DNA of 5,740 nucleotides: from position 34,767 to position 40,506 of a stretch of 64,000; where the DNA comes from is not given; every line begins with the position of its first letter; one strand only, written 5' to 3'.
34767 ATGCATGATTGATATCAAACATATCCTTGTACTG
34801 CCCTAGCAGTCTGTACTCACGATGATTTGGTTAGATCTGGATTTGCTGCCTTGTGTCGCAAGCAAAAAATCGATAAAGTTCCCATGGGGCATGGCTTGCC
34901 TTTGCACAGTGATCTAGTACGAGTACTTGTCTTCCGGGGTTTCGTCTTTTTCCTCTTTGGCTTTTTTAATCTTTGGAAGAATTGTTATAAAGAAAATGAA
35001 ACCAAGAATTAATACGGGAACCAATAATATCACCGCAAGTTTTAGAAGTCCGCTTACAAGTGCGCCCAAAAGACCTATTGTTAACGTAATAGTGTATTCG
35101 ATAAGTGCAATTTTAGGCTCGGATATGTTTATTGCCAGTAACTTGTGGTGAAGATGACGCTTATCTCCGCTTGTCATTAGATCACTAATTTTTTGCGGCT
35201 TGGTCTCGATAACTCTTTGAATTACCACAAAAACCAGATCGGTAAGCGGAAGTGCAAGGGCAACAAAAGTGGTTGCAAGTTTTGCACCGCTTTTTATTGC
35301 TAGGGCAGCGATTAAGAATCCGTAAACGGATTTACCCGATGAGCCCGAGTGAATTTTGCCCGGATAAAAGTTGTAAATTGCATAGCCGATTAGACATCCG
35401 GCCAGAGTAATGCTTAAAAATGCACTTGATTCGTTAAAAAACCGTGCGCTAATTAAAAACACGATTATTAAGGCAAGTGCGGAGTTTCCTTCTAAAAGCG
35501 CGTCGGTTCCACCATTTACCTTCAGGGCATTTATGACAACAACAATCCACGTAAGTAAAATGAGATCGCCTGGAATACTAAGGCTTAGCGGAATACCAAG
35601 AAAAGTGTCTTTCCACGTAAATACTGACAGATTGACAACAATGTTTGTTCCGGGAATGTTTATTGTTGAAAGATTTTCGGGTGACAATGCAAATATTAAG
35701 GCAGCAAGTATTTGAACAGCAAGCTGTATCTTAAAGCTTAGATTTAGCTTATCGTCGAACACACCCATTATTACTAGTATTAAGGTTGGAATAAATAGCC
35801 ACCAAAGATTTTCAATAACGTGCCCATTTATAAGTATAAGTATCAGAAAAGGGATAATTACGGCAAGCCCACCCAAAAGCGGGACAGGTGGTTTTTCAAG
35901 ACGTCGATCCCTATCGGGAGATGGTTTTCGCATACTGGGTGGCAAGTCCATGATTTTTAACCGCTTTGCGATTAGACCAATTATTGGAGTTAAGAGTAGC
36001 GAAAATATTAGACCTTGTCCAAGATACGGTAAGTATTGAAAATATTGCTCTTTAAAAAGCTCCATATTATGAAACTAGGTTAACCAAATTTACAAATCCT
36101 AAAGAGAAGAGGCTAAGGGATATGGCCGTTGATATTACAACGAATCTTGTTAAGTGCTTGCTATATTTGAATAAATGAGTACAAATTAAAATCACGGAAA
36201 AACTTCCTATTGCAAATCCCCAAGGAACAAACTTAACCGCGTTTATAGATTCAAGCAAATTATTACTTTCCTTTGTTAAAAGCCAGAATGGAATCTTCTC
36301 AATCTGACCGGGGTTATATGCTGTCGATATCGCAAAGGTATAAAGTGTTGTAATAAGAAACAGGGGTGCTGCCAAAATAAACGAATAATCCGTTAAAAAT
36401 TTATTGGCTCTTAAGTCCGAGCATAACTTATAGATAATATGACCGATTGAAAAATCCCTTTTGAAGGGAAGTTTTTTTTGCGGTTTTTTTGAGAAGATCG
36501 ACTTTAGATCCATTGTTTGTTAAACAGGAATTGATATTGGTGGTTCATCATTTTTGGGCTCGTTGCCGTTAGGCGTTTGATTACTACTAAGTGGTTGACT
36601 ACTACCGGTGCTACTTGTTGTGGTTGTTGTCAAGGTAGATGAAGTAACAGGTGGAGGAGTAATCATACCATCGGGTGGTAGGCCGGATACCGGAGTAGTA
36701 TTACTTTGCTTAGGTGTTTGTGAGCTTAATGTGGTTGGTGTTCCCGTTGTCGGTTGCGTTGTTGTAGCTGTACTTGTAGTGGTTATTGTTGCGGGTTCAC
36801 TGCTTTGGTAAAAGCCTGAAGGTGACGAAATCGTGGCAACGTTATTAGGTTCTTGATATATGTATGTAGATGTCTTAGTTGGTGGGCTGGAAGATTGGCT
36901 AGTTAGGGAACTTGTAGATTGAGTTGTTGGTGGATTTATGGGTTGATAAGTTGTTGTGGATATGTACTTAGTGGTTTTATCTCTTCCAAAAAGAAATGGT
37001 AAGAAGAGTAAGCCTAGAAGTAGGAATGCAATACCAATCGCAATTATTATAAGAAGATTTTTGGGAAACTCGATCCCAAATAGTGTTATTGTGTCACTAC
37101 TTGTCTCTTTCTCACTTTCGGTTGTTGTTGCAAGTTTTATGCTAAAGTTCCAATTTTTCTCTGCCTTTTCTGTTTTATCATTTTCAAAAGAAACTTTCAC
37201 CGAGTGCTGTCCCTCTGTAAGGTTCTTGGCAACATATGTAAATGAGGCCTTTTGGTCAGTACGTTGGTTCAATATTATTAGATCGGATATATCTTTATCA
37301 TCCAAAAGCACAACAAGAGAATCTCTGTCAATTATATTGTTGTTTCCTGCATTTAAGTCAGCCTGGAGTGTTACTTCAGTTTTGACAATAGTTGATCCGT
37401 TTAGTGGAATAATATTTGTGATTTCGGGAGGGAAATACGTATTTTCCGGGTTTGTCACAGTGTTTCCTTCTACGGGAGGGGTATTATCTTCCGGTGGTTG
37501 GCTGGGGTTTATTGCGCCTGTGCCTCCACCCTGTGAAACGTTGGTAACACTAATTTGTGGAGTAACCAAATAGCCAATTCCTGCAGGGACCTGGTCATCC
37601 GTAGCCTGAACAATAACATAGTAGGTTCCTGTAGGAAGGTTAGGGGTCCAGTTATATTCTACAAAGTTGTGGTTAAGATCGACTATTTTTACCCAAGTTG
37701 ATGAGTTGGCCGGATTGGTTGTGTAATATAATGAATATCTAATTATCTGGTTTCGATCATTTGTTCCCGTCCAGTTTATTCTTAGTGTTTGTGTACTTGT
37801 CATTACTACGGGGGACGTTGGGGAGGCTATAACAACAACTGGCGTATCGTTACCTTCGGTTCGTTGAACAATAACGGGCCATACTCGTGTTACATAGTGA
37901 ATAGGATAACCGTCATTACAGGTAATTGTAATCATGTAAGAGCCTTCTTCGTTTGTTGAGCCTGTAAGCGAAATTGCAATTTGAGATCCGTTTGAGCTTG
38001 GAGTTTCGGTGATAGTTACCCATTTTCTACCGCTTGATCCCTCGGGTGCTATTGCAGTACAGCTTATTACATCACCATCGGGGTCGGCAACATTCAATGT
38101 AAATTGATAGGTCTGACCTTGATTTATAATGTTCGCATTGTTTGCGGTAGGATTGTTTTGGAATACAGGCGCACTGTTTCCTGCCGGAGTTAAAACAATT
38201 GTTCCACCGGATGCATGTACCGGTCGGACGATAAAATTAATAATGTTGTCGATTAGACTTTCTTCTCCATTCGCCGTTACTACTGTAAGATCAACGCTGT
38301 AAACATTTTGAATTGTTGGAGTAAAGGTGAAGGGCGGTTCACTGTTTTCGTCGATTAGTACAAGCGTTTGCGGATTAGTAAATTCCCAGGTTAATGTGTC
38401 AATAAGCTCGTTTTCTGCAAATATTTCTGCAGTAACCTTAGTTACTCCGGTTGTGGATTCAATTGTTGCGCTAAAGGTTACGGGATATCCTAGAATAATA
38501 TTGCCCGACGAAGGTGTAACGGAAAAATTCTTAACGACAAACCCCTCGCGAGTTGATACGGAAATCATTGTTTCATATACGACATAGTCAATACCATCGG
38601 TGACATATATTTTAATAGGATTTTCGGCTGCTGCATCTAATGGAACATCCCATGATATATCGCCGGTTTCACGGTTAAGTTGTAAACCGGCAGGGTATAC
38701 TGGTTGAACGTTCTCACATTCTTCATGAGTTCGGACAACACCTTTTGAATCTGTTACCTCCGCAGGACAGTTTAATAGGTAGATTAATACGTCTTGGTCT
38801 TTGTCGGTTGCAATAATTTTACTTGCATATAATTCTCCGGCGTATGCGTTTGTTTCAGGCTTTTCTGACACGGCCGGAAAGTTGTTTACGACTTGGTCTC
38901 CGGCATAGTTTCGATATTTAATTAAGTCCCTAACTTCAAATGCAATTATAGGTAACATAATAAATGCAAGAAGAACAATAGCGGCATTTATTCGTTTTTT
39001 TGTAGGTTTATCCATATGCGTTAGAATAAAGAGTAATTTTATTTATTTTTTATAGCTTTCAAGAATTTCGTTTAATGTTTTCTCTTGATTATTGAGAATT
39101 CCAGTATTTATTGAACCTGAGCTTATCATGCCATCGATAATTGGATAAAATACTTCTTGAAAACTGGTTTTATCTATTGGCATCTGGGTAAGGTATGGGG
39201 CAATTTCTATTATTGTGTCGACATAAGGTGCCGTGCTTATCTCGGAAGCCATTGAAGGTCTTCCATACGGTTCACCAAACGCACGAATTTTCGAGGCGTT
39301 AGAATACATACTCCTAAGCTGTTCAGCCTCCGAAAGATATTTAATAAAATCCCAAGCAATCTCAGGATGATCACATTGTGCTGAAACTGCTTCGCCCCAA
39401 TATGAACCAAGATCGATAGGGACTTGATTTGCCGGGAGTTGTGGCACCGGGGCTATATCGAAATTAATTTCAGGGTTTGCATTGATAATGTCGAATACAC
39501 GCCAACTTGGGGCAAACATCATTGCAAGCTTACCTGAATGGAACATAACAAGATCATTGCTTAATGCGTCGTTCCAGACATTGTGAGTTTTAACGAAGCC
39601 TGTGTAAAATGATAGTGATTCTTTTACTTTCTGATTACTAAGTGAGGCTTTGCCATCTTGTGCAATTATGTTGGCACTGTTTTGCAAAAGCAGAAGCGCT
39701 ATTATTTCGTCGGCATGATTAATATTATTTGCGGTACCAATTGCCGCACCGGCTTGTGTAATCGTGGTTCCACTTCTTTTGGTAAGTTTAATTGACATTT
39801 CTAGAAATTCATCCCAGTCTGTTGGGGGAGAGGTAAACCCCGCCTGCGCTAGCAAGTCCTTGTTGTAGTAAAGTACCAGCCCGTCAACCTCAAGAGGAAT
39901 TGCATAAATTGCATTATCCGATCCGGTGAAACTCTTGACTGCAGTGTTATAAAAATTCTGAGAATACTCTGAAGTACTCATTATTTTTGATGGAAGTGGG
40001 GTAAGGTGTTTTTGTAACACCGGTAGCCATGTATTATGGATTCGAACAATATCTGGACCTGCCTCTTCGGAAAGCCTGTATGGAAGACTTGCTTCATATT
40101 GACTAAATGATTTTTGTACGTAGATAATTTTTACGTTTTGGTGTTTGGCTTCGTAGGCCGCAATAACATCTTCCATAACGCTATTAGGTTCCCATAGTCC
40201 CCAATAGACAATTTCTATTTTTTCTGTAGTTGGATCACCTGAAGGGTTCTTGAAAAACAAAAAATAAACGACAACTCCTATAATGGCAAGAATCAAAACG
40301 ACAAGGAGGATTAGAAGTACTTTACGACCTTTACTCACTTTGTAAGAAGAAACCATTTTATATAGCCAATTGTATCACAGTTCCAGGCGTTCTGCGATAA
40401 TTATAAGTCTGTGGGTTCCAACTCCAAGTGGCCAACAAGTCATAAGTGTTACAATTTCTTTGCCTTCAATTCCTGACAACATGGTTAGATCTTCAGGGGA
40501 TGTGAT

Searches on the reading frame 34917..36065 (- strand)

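Call 77: search_protein_families(library=pfam, proteins=[window:34917-36065:-], max_evalue=0.001)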
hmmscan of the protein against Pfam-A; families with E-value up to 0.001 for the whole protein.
window:34917-36065:- (383 aa): 1 family
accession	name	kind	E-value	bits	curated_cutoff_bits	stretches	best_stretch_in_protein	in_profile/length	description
PF00953.26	Glycos_transf_4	-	1e-20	74.8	27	1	89-259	3-159/160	Glycosyl transferase family 4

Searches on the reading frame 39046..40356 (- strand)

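Call 18: search_protein_families(library=pfam, proteins=[window:39046-40356:-], max_evalue=0.00001)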
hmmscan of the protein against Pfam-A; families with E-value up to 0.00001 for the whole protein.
window:39046-40356:- (437 aa): 2 families
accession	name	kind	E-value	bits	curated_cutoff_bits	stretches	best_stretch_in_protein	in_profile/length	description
PF13416.11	SBP_bac_8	-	1.1e-33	117.7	27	1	64-352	2-254/279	Bacterial extracellular solute-binding protein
PF01547.30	SBP_bac_1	-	5.4e-31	109.2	26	1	60-346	9-305/307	Bacterial extracellular solute-binding protein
